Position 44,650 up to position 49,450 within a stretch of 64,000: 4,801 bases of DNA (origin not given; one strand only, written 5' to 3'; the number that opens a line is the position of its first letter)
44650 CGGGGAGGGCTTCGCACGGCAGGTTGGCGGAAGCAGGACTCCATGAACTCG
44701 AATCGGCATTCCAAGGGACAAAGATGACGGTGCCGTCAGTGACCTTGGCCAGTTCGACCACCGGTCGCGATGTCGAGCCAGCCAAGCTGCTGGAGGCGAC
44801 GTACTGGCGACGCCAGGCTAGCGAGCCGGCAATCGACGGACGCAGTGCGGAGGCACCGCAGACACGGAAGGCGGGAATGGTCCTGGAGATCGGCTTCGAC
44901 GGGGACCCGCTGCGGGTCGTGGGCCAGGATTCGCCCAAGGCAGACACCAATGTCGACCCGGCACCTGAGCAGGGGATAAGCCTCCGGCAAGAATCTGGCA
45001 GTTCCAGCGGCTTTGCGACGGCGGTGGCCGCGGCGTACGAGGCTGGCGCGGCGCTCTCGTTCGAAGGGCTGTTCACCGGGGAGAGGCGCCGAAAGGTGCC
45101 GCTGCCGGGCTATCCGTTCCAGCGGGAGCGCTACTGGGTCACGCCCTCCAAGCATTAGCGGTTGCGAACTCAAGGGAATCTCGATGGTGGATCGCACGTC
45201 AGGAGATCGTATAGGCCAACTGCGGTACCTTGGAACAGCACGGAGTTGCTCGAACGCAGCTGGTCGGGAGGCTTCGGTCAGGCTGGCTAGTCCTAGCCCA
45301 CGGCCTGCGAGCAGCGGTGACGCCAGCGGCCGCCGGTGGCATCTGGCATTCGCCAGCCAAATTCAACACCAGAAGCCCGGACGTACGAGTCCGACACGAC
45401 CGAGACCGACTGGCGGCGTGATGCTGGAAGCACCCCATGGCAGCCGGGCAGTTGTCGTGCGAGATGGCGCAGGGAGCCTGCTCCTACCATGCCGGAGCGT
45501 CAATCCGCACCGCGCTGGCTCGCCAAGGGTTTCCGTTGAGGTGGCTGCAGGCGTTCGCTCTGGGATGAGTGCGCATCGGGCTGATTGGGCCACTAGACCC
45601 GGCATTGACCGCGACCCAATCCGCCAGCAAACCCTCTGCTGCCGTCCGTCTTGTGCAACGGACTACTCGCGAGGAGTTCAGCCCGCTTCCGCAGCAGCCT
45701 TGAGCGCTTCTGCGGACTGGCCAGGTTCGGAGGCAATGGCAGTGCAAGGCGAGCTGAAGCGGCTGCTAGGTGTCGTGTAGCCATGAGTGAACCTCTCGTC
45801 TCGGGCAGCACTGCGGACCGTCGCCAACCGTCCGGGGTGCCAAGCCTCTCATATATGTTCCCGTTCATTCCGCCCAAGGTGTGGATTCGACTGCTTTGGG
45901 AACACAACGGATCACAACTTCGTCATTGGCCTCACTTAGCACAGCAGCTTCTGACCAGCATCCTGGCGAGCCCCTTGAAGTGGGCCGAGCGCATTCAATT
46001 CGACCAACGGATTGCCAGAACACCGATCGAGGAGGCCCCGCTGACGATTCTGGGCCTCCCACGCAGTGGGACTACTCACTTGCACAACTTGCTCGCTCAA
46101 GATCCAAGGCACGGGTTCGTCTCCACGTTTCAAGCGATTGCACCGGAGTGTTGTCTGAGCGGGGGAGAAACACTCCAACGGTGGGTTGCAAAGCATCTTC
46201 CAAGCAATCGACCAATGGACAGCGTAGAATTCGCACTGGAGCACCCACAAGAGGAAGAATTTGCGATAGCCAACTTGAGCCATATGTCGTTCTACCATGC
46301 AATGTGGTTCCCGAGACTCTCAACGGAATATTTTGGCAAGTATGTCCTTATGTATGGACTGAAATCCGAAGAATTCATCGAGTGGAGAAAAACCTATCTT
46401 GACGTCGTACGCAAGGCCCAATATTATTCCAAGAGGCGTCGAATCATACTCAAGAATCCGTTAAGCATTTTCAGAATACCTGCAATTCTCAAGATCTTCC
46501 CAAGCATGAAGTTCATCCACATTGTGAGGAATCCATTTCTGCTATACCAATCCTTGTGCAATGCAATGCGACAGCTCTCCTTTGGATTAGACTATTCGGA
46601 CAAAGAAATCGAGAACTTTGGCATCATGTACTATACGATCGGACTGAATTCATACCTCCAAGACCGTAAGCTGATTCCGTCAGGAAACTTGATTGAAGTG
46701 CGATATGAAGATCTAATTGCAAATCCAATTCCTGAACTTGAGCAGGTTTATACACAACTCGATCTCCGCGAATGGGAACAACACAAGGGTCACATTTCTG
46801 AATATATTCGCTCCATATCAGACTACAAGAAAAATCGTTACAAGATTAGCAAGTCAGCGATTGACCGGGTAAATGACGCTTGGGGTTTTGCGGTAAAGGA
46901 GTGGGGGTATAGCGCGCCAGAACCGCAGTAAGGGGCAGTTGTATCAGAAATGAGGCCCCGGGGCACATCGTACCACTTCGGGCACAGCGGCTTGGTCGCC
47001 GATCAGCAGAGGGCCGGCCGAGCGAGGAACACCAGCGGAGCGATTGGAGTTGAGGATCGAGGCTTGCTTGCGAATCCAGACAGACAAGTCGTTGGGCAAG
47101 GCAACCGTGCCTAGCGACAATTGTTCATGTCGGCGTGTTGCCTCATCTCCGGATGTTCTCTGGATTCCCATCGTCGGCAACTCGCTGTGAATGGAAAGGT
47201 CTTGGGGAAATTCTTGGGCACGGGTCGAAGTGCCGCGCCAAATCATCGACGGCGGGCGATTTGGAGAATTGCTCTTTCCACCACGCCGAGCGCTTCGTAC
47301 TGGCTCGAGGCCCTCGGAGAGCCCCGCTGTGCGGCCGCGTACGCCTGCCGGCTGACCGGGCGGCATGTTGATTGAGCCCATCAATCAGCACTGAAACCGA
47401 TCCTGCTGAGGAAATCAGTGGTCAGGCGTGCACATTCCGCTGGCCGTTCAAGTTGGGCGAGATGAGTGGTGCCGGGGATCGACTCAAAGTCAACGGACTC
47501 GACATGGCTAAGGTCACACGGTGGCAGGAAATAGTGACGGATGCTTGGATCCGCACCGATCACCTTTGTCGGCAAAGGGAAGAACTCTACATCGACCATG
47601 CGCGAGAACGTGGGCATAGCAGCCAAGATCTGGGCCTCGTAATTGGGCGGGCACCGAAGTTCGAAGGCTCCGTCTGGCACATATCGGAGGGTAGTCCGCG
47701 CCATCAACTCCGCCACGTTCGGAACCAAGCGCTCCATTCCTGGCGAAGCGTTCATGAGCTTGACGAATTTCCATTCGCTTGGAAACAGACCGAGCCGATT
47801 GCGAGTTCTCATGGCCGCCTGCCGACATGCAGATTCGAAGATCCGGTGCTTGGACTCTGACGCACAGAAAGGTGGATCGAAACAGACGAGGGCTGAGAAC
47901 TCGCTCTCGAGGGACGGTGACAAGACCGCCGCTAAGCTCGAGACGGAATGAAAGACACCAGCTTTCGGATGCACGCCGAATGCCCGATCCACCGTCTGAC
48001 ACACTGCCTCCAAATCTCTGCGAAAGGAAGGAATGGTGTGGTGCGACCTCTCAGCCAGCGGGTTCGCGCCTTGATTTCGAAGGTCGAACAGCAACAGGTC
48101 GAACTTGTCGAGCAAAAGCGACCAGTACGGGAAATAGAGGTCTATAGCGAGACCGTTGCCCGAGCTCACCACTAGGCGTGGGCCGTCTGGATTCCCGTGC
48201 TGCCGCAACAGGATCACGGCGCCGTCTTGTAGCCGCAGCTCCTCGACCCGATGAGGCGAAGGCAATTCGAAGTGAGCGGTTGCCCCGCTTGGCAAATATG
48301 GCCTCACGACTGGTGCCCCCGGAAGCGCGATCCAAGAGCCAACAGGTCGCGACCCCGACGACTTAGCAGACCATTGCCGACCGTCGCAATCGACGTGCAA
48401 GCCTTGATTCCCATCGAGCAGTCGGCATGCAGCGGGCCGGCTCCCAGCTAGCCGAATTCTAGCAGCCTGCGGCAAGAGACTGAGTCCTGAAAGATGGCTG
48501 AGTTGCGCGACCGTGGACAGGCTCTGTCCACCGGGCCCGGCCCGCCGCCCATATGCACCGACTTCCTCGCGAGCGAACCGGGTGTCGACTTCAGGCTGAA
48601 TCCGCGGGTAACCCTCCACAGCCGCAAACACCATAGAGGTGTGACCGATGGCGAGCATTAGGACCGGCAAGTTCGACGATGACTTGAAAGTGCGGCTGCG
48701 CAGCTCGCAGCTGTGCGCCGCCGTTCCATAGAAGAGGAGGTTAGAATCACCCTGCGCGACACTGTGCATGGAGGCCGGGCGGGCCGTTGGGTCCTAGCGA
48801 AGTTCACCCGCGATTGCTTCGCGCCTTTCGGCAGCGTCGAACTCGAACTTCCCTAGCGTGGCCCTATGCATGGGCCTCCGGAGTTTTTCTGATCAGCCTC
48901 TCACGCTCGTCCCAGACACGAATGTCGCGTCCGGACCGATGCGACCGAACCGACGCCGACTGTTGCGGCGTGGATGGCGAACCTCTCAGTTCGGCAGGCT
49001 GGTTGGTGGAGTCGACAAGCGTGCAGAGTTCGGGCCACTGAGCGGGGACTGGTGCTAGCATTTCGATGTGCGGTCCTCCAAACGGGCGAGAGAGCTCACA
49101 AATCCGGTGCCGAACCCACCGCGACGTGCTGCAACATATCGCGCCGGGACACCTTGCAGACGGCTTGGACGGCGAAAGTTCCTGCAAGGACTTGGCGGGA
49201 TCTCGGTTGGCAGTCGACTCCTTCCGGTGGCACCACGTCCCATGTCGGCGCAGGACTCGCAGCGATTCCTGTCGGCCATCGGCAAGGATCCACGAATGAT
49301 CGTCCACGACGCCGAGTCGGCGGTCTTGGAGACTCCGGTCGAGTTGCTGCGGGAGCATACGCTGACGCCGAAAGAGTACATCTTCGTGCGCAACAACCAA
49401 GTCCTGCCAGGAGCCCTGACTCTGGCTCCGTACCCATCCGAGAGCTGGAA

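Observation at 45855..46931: Sharp compositional discontinuity at the sulfotransferase gene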

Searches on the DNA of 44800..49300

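Call 41: search_rna_families(source=window, start=44800, end=49300, threshold=evalue, max_evalue=1)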
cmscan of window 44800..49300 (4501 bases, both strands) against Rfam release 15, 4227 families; matches with E-value up to 1: 1.
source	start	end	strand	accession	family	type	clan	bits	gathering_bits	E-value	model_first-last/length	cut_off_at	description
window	49151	49190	+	RF02926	DUF2693-FD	Gene; sRNA;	-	22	44.5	0.19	1-49/49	no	DUF2693-FD RNA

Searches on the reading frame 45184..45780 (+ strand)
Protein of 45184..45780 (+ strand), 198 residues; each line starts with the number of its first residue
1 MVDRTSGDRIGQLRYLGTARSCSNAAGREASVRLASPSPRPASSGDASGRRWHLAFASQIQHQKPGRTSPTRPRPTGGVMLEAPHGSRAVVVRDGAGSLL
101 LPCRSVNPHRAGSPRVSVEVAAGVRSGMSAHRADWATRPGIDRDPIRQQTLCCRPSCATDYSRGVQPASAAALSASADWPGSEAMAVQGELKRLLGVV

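Call 30: search_protein_families(library=pfam, proteins=[window:45184-45780:+], max_evalue=5)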
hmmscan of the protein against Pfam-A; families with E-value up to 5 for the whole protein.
window:45184-45780:+ (198 aa): 0 families

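Call 58: search_protein_families(library=ncbifam, proteins=[window:45184-45780:+], max_evalue=0.1)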
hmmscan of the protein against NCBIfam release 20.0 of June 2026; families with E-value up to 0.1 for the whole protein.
window:45184-45780:+ (198 aa): 0 families

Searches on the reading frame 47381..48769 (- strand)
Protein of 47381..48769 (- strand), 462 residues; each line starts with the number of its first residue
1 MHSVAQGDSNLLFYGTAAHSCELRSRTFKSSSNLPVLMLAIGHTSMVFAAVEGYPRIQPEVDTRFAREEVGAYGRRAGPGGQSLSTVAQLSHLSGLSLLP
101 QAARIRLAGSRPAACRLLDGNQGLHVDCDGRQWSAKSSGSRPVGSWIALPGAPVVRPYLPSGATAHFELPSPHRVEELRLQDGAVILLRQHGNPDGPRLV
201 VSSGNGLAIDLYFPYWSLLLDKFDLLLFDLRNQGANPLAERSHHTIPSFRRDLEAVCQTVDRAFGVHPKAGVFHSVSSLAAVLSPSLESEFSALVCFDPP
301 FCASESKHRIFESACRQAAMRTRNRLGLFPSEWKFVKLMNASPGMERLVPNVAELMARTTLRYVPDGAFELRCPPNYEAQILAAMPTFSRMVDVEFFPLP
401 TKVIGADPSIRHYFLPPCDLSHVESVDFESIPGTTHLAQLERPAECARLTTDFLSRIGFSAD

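Call 8: search_protein_families(library=pfam, proteins=[window:47381-48769:-], max_evalue=0.01)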
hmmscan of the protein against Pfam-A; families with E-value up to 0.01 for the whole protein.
window:47381-48769:- (462 aa): 0 families

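Call 30: search_protein_families(library=pfam, proteins=[window:47381-48769:-], max_evalue=5)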
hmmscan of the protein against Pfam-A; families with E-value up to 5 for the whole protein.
window:47381-48769:- (462 aa): 0 families

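Call 32: search_solved_structures(query=window:47381-48769:-, max_evalue=1)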
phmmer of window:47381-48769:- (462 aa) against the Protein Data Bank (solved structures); distinct sequences matched with E-value up to 1: 10.
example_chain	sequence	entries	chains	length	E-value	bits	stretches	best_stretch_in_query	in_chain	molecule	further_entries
8clt_A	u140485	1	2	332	2.3e-08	36.2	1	172-454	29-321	Zearalenone lactonase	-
8clu_A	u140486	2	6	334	2.3e-08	36.2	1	172-454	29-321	Zearalenone lactonase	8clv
8cln_A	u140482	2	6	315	2.5e-05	26.2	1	170-451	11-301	Hydrolase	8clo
8clp_A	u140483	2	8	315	0.00014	23.8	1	170-308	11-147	Hydrolase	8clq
4v5j_AY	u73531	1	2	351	0.24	13.1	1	42-109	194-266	PEPTIDE CHAIN RELEASE FACTOR 2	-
6c5l_AY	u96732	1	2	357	0.25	13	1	42-109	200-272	Peptide chain release factor 2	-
4v5e_AY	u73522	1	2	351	0.25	13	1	42-109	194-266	PEPTIDE CHAIN RELEASE FACTOR 2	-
2ihr_1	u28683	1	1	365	0.26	13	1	42-109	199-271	Peptide chain release factor 2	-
4v4s_AY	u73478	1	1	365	0.26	13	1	42-109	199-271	Peptide chain release factor 2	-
4v67_AX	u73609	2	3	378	0.27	12.9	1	42-109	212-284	Bacterial peptide chain release factor 2 (RF-2) | Peptide chain release factor 2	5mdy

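Call 58: search_protein_families(library=ncbifam, proteins=[window:47381-48769:-], max_evalue=0.1)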
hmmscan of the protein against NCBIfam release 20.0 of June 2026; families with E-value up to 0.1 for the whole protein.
window:47381-48769:- (462 aa): 4 families
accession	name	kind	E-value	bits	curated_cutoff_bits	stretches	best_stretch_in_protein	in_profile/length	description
NF004514.1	PRK05855.1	equivalog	8.2e-05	21.3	455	1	181-300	7-127/578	SDR family oxidoreductase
NF051488.1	bifunc_PcaDC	exception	0.00082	18.6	390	0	422-455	218-251/375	bifunctional 3-oxoadipate enol-lactonase/4-carboxymuconolactone decarboxylase PcaDC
TIGR02427.1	protocat_pcaD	equivalog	0.0043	16.5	255.85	0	191-261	7-77/251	3-oxoadipate enol-lactonase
TIGR03056.1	bchO_mg_che_rel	equivalog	0.011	14.8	172.55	1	187-278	19-106/278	alpha/beta fold hydrolase BchO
